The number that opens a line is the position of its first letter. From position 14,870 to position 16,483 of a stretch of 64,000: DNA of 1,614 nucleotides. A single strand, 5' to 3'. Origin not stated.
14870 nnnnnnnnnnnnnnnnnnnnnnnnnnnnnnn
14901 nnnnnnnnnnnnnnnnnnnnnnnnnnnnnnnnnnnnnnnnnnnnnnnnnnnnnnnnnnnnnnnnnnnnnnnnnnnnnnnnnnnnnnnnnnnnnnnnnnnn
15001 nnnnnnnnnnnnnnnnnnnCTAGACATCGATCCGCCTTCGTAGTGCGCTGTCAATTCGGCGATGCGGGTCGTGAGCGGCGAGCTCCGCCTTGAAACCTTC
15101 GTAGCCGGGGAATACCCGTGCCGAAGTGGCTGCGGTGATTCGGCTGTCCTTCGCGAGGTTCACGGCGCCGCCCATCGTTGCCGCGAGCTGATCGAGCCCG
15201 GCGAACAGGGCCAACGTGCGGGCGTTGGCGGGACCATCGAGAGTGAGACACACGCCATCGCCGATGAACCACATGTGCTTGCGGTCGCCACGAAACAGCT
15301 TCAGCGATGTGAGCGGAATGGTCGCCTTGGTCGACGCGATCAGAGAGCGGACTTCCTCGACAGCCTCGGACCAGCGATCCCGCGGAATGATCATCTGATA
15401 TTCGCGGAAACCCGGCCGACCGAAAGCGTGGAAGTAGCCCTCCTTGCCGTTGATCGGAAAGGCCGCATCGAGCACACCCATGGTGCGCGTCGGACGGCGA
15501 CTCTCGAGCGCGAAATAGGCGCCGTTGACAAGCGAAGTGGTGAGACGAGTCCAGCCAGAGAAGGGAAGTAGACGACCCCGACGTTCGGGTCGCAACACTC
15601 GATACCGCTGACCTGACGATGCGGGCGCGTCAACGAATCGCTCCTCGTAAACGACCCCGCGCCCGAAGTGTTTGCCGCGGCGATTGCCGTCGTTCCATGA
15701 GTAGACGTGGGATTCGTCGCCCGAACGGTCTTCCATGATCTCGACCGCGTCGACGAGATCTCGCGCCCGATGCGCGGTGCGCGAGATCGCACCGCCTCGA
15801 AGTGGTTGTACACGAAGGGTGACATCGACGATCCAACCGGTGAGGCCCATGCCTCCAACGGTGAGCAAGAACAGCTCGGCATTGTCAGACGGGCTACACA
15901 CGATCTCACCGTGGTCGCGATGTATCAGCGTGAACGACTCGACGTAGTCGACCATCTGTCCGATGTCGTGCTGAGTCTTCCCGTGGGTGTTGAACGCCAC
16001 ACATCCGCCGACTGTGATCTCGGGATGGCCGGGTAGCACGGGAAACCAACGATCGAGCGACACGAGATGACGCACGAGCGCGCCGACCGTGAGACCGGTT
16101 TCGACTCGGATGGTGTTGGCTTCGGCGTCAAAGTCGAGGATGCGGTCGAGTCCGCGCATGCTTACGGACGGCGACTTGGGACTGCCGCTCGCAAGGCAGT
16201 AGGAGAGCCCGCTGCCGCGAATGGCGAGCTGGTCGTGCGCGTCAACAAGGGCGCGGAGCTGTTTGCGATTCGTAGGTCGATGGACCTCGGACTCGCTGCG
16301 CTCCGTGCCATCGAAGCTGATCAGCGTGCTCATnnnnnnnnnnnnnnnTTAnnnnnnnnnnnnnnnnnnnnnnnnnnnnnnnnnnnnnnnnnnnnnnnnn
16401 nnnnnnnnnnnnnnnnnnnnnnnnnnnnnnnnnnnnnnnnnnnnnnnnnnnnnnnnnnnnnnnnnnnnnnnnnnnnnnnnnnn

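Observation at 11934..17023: DprE1-like/DprE2-like oxidase-reductase pair wired to a GT2 and a GT-C-like transferase: candidate undescribed lipid-linked sugar epimerisation pathway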

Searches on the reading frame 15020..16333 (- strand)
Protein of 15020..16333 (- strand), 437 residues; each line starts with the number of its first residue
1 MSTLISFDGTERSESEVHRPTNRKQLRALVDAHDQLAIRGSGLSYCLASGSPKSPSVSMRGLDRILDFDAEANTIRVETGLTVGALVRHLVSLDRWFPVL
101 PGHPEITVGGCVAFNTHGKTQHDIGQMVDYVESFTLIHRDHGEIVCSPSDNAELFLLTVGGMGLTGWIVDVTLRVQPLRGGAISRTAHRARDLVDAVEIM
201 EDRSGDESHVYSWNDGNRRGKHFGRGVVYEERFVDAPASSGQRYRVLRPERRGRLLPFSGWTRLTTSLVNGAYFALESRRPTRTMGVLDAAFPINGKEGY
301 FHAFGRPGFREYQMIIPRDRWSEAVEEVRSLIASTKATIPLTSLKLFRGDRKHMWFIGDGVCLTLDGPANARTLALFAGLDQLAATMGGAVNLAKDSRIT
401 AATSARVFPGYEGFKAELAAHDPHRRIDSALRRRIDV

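Call 3: search_protein_families(library=pfam, proteins=[window:15020-16333:-], max_evalue=0.01)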
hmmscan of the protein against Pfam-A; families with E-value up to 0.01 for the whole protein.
window:15020-16333:- (437 aa): 1 family
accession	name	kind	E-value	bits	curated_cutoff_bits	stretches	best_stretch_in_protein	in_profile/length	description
PF01565.28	FAD_binding_4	-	7.1e-19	68.3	26.4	1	19-145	6-136/139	FAD binding domain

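Call 4: search_protein_families(library=ncbifam, proteins=[window:15020-16333:-], max_evalue=0.01)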
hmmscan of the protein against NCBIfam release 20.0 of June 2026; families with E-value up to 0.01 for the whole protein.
window:15020-16333:- (437 aa): 7 families
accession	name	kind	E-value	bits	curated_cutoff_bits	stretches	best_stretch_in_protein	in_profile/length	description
NF053785.1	DcplphribOxDprE1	equivalog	2.9e-57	194.9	500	1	4-436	5-448/449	decaprenylphosphoryl-beta-D-ribose oxidase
TIGR01679.1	bact_FAD_ox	subfamily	1.1e-11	44.3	292.25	1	18-201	16-195/419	FAD-linked oxidoreductase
TIGR01678.1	FAD_lactone_ox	subfamily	1.7e-09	37.1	396.8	1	56-177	60-180/438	sugar 1,4-lactone oxidase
TIGR01676.1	GLDHase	equivalog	2.9e-08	33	458.25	1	17-175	65-225/541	L-galactonolactone dehydrogenase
TIGR00387.1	glcD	equivalog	4.3e-07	29.1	567.9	1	38-177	26-172/413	glycolate oxidase subunit GlcD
NF008439.0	PRK11282.1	equivalog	2.6e-06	26.5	284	1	23-202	12-195/358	glycolate oxidase subunit GlcE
TIGR01677.1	pln_FAD_oxido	subfamily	1.8e-05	23.5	383.1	1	49-197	78-233/560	FAD-dependent oxidoreductase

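Call 5: search_solved_structures(query=window:15020-16333:-, show_alignments=2, max_evalue=0.001)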
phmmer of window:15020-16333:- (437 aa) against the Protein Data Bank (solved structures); distinct sequences matched with E-value up to 0.001: 21.
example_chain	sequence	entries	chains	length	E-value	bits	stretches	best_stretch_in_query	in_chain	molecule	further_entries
5oel_A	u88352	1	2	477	8.4e-30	107.1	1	39-436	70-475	Decaprenylphosphoryl-beta-D-ribose oxidase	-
21gq_A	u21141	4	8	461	1.2e-29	106.6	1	39-436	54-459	Decaprenylphosphoryl-beta-D-ribose oxidase | Oxidoreductase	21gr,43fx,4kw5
6hfv_A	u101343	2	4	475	1.4e-29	106.4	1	39-436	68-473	Decaprenylphosphoryl-beta-D-ribose oxidase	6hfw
4p8c_A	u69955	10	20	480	1.4e-29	106.4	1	39-436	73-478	Probable decaprenylphosphoryl-beta-D-ribose oxidase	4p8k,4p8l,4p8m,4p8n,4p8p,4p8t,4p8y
5oep_A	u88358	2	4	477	1.4e-29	106.4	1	39-436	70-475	Decaprenylphosphoryl-beta-D-ribose oxidase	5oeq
4fdn_A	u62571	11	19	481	1.4e-29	106.4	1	39-436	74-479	oxidoreductase DprE1 | Probable decaprenylphosphoryl-beta-D-ribose oxidase | decaprenylphosphoryl-beta-D-ribose oxidase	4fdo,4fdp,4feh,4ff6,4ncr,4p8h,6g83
21gt_B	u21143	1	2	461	9e-29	103.7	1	39-436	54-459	Decaprenylphosphoryl-beta-D-ribose oxidase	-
4aut_A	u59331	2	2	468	4.2e-28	101.5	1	31-435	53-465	DECAPRENYL-PHOSPHORYL-BETA-D-RIBOFURANOSE-2-OXIDOREDUCTASE | DprE1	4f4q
4g3t_A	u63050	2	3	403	2.4e-27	99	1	57-435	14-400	oxidoreductase DprE1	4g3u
8ot8_A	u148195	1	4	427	3.9e-12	48.9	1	14-178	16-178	FAD-binding protein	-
2vfr_A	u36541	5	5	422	2.1e-10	43.2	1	14-178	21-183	XYLITOL OXIDASE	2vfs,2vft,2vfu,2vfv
7sml_A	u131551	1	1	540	4e-09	39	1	3-175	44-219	L-GALACTONO-1,4-LACTONE DEHYDROGENASE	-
7a24_z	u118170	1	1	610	1.1e-07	34.3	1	3-174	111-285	GLDH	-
9qgz_A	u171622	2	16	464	2.7e-07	33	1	40-185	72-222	Glycolate oxidase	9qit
8qmy_A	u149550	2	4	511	9.5e-06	27.9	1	17-177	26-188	ancestral L-galactono-1,4-lactone dehydrogenase | L-galactono-1,4-lactone dehydrogenase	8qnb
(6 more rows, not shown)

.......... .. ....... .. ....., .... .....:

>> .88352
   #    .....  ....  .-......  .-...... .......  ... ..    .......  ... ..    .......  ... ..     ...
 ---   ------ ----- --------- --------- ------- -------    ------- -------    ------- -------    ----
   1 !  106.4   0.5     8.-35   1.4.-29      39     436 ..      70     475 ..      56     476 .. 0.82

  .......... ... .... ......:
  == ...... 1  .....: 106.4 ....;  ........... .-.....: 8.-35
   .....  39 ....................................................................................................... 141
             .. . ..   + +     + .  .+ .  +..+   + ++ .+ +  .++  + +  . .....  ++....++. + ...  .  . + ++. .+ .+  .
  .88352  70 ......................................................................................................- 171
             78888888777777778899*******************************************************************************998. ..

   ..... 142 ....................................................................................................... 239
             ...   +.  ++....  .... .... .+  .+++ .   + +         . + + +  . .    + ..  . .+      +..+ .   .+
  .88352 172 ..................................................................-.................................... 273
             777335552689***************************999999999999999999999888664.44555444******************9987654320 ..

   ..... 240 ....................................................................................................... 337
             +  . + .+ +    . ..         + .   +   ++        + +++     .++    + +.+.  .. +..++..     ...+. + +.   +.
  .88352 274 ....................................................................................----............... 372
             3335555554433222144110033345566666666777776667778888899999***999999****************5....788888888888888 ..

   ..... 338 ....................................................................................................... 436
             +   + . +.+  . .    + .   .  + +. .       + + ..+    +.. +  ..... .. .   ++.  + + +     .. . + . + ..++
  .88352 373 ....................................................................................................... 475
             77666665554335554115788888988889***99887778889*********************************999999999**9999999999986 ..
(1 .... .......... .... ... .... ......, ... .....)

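Call 13: find_homologous_proteins(query=window:15020-16333:-, max_evalue=1e-10)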
Query window:15020-16333:- (437 aa): 332 proteins with E <= 1e-10 among 8000 candidates; the best 120 are listed.
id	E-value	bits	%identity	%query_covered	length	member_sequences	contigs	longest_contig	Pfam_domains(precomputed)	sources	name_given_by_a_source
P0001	1.0e-278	942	94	100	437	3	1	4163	PF01565.29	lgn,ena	-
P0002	2.9e-201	687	68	100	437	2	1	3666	PF01565.29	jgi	jgi:FAD/FMN-containing dehydrogenase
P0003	1.3e-185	635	65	99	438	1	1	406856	PF01565.29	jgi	jgi:decaprenylphospho-beta-D-ribofuranose 2-oxidase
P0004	1.5e-183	629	63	100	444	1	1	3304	PF01565.29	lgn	-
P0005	9.0e-183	626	64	100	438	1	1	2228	PF01565.29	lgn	-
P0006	5.2e-182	624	63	100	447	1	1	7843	PF01565.29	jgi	jgi:decaprenylphospho-beta-D-ribofuranose 2-oxidase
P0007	7.9e-180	616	62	100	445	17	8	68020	PF01565.29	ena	-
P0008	8.7e-179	613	63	99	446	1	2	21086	PF01565.29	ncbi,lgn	-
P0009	5.5e-177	607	61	100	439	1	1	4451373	PF01565.29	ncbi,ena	-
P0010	3.1e-176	605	62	100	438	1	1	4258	PF01565.29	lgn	-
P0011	7.0e-169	580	60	100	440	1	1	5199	PF01565.29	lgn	-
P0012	2.0e-167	575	58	99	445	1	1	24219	PF01565.29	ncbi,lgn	-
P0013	3.3e-162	558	59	99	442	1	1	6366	PF01565.29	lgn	-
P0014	4.4e-160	551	57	99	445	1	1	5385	PF01565.29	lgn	-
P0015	3.4e-155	535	57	100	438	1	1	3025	PF01565.29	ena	-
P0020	6.7e-140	485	54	100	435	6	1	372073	PF01565.29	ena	-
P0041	2.1e-129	450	50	99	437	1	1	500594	PF01565.29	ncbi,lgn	-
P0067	5.4e-126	439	50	99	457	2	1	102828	PF01565.29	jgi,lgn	jgi:decaprenylphospho-beta-D-ribofuranose 2-oxidase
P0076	2.9e-124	433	50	100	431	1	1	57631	PF01565.29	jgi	jgi:decaprenylphospho-beta-D-ribofuranose 2-oxidase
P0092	3.0e-122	427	48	100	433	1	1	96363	PF01565.29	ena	-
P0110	7.6e-117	409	48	100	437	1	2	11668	PF01565.29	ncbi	ncbi:MAG: FAD-binding oxidoreductase [Nitrospiraceae bacterium]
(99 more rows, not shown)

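Call 14: find_encoding_contigs(protein=P0009, flank=10000, max_places=2)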
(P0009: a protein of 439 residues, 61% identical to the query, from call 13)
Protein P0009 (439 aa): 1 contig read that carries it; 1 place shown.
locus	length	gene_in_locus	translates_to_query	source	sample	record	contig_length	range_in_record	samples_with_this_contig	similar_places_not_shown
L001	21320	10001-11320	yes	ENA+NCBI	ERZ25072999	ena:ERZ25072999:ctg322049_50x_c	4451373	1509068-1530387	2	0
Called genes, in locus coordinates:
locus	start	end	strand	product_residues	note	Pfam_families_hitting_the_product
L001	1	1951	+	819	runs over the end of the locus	PF00270:DEAD, PF00271:Helicase_C, PF08482:HrpB_C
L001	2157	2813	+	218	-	PF03167:UDG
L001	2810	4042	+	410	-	PF02771:Acyl-CoA_dh_N, PF02770:Acyl-CoA_dh_M, PF00441:Acyl-CoA_dh_1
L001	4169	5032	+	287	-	PF00582:Usp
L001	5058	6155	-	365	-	PF03009:GDPD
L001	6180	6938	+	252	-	PF00563:EAL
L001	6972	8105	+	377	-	PF00144:Beta-lactamase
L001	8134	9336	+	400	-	PF05977:MFS_3 (weak), PF12832:MFS_1_like (faint), PF07690:MFS_1, PF00083:Sugar_tr, PF07690:MFS_1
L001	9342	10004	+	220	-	PF13489:Methyltransf_23, PF13847:Methyltransf_31 (weak), PF08241:Methyltransf_11, PF08242:Methyltransf_12, PF13649:Methyltransf_25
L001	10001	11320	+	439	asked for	PF01565:FAD_binding_4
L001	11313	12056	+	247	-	PF00106:adh_short, PF08659:KR, PF13561:adh_short_C2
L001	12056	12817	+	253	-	PF00535:Glycos_transf_2, PF10111:Glyco_tranf_2_2 (weak)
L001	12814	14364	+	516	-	-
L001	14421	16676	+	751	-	PF01315:Ald_Xan_dh_C, PF02738:MoCoBD_1, PF20256:MoCoBD_2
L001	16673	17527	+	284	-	PF12146:Hydrolase_4, PF00561:Abhydrolase_1, PF12697:Abhydrolase_6, PF00756:Esterase (weak)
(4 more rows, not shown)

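Call 15: find_encoding_contigs(protein=P0041, flank=10000, max_places=2)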
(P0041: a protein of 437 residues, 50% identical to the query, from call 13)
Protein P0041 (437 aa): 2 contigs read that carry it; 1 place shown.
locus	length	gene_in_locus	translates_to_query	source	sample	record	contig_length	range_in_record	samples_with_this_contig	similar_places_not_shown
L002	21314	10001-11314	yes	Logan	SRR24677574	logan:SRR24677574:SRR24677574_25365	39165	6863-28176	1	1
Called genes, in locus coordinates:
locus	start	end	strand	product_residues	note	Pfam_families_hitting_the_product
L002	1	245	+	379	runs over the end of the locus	-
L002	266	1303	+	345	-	PF04577:Glyco_transf_61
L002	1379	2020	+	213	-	PF17784:Sulfotransfer_4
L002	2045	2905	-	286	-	PF01061:ABC2_membrane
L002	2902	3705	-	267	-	PF00005:ABC_tran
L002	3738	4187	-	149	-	-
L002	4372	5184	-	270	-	PF04989:RMNT_CmcI (weak), PF13578:Methyltransf_24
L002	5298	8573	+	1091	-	PF13578:Methyltransf_24 (faint), PF05711:TylF, PF04989:RMNT_CmcI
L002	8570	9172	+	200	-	PF00132:Hexapep (weak)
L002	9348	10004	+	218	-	PF13489:Methyltransf_23, PF01209:Ubie_methyltran (weak), PF13847:Methyltransf_31 (faint), PF08241:Methyltransf_11, PF08242:Methyltransf_12 (weak), PF13649:Methyltransf_25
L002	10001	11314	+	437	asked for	PF01565:FAD_binding_4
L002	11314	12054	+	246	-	PF00106:adh_short, PF08659:KR, PF13561:adh_short_C2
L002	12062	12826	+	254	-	PF00535:Glycos_transf_2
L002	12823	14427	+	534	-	-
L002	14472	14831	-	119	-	-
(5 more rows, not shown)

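Call 16: find_encoding_contigs(protein=P0110, flank=10000, max_places=2)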
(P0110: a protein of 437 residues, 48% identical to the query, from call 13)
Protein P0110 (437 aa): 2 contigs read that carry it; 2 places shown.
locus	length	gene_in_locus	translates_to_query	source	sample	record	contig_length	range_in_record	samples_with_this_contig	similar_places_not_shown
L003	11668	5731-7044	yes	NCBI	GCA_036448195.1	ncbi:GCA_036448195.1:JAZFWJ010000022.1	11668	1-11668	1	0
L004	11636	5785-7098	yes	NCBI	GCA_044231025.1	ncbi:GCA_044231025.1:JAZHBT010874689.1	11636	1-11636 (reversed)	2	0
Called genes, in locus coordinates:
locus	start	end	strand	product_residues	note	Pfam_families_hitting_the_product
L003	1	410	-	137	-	?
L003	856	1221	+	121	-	-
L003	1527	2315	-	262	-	PF13621:Cupin_8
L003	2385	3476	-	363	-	PF13088:BNR_2 (weak), PF22847:Glyco_hydro_43_rel (faint), PF04616:Glyco_hydro_43 (faint), PF13088:BNR_2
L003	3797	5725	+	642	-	PF13292:DXP_synthase_N, PF00456:Transketolase_N (faint), PF02775:TPP_enzyme_C (weak), PF02779:Transket_pyr, PF02780:Transketolase_C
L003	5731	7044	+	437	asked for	PF01565:FAD_binding_4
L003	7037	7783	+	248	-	PF00106:adh_short, PF13561:adh_short_C2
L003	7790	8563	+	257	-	PF00535:Glycos_transf_2, PF10111:Glyco_tranf_2_2 (weak)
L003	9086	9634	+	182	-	PF00293:NUDIX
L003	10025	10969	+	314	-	PF01040:UbiA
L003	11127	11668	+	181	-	PF13231:PMT_2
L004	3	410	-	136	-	?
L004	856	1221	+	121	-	-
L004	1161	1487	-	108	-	-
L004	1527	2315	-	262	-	PF13621:Cupin_8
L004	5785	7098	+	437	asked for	PF01565:FAD_binding_4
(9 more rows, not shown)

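Call 23: find_related_loci(query=A2, collection=genome_contigs, flank=10000)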
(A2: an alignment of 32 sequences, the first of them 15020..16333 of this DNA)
Query A2 (437 aa) in genome_contigs; peptide patterns used: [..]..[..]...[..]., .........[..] (x = any residue, [..] = any of these).
50 stretches matched a pattern; 30 encode a relative of the query (tblastn E <= 1e-3); 30 distinct loci.
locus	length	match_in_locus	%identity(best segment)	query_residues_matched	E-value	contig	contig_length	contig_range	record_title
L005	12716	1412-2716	63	4-437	0e+0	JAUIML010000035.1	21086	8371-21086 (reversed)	MAG: Acidimicrobiia bacterium isolate Co_bin.99 NODE_14168_length_21086_cov_1.095090, whole genome shotgun sequence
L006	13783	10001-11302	58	4-437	1e-169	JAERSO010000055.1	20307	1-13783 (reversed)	MAG: Acidimicrobiaceae bacterium isolate BH8 c_000000004284, whole genome shotgun sequence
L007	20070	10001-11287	56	2-431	1e-154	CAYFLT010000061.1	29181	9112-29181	MAG TPA_asm: uncultured Candidatus Microthrix sp. isolate ERP019367_co1_114 genome assembly, contig: NODE_1507_length_29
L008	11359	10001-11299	54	2-437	9e-145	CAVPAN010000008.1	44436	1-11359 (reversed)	MAG: uncultured Microthrixaceae bacterium isolate MFD09779.bin.2.206 genome assembly, contig: contig_43565, whole genome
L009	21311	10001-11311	61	1-437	6e-180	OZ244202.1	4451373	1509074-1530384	MAG: Acidimicrobiales bacterium isolate c26384db-3239-4ddf-b8ae-d2c5db579604 genome assembly, chromosome: 1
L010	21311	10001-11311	49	2-437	3e-121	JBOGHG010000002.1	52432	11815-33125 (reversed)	MAG: Acidimicrobiales bacterium isolate SD8030_metabat2.bin.5 NODE_53_length_52432_cov_9.065672, whole genome shotgun se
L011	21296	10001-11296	49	4-437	3e-120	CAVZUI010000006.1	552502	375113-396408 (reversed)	MAG: uncultured Acidimicrobiales bacterium isolate MFD06742.bin.2.74 genome assembly, contig: contig_23635, whole genome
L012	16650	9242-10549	43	3-437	6e-116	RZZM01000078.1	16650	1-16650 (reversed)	MAG: Spartobacteria bacterium isolate INTA.AUR.068 contig-100_1463, whole genome shotgun sequence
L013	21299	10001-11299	54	2-437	4e-142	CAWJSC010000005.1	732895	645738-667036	MAG: uncultured Microthrixaceae bacterium isolate MFD09730.bin.1.146 genome assembly, contig: contig_23275, whole genome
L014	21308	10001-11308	45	1-435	3e-112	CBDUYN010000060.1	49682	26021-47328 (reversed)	MAG TPA_asm: uncultured bacterium isolate SRR22302374_binner12_Refined_89 genome assembly, contig: ERZ26661914.228, whol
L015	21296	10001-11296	49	4-437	2e-112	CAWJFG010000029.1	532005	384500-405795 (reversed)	MAG: uncultured Acidimicrobiales bacterium isolate MFD04850.bin.1.220 genome assembly, contig: contig_59158, whole genom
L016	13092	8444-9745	40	2-437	3e-107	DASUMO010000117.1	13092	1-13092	MAG TPA_asm: Chitinophagaceae bacterium isolate SMAG_U1575 k141_1285066, whole genome shotgun sequence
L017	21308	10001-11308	39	4-437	1e-105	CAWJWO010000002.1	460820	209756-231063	MAG: uncultured Bacteroidetes bacterium isolate MFD01231.bin.1.99 genome assembly, contig: contig_20266, whole genome sh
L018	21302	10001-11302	39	1-437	1e-103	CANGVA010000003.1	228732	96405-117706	MAG: Bacteroidetes bacterium isolate RE-15aug16-236 genome assembly, contig: RE-15aug16-C19, whole genome shotgun sequen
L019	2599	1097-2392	38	2-437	2e-106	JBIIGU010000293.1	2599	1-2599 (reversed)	MAG: Bacteroidia bacterium isolate ME2001-07-16D8pf_3300042503_group1_bin51 Rohwer_bin1046_scaffold_66609_c1, whole geno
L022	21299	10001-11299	38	2-434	2e-93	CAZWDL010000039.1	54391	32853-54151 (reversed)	MAG TPA_asm: uncultured Saprospiraceae bacterium isolate SRP141376_co3_88 genome assembly, contig: NODE_1405_length_5439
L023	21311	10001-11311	45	2-437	1e-112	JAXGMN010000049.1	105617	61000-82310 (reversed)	MAG: Thermoguttaceae bacterium isolate AnMBR.bin233 bin233_49, whole genome shotgun sequence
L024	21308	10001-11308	40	3-437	6e-103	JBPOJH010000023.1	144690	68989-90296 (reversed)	MAG: Bdellovibrionota bacterium isolate MAG_1466 c_000000614213, whole genome shotgun sequence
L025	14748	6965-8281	38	1-437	5e-104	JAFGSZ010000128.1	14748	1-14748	MAG: Bacteroidales bacterium isolate Zod_Metabat.943 k87_11850805, whole genome shotgun sequence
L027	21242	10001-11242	36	4-418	3e-79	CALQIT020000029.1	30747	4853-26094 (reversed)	MAG: Streptomyces griseus isolate HRS-HS12-bin-158 genome assembly, contig: HRSG-H12-C1524, whole genome shotgun sequenc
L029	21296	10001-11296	29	1-437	6e-61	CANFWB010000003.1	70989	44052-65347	MAG: Burkholderiaceae bacterium isolate Jr-23apr18-17 genome assembly, contig: Jr-23apr18-C113, whole genome shotgun seq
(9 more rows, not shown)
